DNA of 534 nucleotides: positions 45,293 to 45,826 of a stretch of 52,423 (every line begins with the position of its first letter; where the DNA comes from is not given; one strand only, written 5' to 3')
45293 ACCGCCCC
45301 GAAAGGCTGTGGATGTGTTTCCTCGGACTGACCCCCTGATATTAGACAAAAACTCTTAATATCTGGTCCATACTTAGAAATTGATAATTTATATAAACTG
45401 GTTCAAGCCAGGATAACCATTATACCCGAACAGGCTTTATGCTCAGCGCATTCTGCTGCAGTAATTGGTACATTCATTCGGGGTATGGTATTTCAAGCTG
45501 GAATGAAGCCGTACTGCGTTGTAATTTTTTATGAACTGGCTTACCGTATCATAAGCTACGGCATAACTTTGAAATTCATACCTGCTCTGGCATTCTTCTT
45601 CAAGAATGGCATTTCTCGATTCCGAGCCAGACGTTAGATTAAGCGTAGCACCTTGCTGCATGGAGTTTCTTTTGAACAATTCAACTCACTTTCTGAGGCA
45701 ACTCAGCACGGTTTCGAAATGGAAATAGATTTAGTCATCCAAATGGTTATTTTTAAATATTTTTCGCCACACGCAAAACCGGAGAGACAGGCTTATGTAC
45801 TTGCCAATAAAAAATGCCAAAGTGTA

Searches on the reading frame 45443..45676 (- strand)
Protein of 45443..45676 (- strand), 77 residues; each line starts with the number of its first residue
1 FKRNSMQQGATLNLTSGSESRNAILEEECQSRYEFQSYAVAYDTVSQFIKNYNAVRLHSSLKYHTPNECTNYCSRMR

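Call 24: search_protein_families(library=pfam, proteins=[window:45443-45676:-], max_evalue=0.001)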
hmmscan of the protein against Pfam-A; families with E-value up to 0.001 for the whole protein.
window:45443-45676:- (77 aa): 2 families
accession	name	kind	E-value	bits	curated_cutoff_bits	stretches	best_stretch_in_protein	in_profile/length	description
PF13683.12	rve_3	-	2.1e-09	37.4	26.5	1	18-66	19-67/67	Integrase core domain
PF13333.12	rve_2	-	1.5e-07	31.9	22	1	24-68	6-50/56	Integrase core domain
